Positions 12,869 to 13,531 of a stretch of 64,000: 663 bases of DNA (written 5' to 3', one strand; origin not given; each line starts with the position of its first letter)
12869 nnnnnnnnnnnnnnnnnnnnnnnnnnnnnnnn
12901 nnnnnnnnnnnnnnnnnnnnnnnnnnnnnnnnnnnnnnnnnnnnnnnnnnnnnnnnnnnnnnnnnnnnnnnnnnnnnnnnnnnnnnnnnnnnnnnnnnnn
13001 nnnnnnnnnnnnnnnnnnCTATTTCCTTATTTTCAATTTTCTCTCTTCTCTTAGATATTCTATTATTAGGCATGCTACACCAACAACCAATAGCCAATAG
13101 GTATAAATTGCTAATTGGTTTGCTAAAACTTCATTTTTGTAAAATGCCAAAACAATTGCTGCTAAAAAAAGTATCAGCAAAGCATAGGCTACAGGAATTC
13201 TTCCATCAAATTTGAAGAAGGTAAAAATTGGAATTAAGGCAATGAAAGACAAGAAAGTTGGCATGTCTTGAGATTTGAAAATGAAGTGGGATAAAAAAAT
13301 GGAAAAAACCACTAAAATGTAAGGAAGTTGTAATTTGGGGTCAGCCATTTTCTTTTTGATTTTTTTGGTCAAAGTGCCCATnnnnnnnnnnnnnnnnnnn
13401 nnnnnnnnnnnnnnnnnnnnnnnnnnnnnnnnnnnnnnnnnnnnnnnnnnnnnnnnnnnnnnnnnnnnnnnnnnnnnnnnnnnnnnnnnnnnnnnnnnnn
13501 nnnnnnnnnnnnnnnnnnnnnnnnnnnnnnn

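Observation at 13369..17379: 1336-aa polytopic membrane protein with duplicated extracellular beta-domains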

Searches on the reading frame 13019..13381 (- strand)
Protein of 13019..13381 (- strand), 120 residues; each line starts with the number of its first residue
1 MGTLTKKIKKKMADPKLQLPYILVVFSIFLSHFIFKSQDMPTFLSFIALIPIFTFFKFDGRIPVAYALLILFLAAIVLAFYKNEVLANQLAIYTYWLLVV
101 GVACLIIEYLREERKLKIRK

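Call 5: search_protein_families(library=pfam, proteins=[window:13019-13381:-], max_evalue=0.1)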
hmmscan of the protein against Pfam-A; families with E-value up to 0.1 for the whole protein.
window:13019-13381:- (120 aa): 1 family
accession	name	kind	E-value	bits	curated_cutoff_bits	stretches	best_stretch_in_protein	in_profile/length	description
PF11992.13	TgpA_N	-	0.048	13.1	30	1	21-106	53-145/333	TgpA N-terminal domain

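Call 6: search_protein_families(library=ncbifam, proteins=[window:13019-13381:-], max_evalue=0.1)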
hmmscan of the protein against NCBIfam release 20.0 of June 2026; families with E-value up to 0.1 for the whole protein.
window:13019-13381:- (120 aa): 0 families

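Call 85: search_protein_families(library=pfam, proteins=[window:13019-13381:-], max_evalue=10)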
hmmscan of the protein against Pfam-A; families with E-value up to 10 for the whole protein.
window:13019-13381:- (120 aa): 4 families
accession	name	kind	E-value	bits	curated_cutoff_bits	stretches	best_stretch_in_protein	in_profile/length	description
PF11992.13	TgpA_N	-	0.048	13.1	30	1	21-106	53-145/333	TgpA N-terminal domain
PF11026.13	DUF2721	-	2.7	8.3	28.3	1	67-107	72-111/129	Protein of unknown function (DUF2721)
PF11241.13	DUF3043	-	3.2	8.2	25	1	59-117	73-130/171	Protein of unknown function (DUF3043)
PF04246.17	RseC_MucC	-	9.7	6.6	24.4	0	19-58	73-113/130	Positive regulator of sigma(E), RseC/MucC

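Call 88: search_solved_structures(query=A8, max_evalue=10, show_alignments=2)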
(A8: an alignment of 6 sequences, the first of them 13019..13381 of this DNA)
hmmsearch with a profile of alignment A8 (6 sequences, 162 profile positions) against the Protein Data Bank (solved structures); distinct sequences matched with E-value up to 10: 6.
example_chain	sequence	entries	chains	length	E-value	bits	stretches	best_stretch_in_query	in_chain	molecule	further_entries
9r9a_B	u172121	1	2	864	0.034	17.1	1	79-155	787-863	Uncharacterized protein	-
9fmv_A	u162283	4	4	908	0.32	14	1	44-116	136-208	Cellulose synthase catalytic subunit [UDP-forming]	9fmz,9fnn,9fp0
9b8v_E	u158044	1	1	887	0.33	13.9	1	44-116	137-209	Cellulose synthase catalytic subunit [UDP-forming]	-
7lby_A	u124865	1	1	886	0.33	13.9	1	44-116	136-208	Cellulose synthase catalytic subunit [UDP-forming]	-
1a5z_A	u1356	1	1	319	0.87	12.6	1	18-85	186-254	L-LACTATE DEHYDROGENASE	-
5k2m_E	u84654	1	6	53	2.4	11.1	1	6-35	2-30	Probable lysine biosynthesis protein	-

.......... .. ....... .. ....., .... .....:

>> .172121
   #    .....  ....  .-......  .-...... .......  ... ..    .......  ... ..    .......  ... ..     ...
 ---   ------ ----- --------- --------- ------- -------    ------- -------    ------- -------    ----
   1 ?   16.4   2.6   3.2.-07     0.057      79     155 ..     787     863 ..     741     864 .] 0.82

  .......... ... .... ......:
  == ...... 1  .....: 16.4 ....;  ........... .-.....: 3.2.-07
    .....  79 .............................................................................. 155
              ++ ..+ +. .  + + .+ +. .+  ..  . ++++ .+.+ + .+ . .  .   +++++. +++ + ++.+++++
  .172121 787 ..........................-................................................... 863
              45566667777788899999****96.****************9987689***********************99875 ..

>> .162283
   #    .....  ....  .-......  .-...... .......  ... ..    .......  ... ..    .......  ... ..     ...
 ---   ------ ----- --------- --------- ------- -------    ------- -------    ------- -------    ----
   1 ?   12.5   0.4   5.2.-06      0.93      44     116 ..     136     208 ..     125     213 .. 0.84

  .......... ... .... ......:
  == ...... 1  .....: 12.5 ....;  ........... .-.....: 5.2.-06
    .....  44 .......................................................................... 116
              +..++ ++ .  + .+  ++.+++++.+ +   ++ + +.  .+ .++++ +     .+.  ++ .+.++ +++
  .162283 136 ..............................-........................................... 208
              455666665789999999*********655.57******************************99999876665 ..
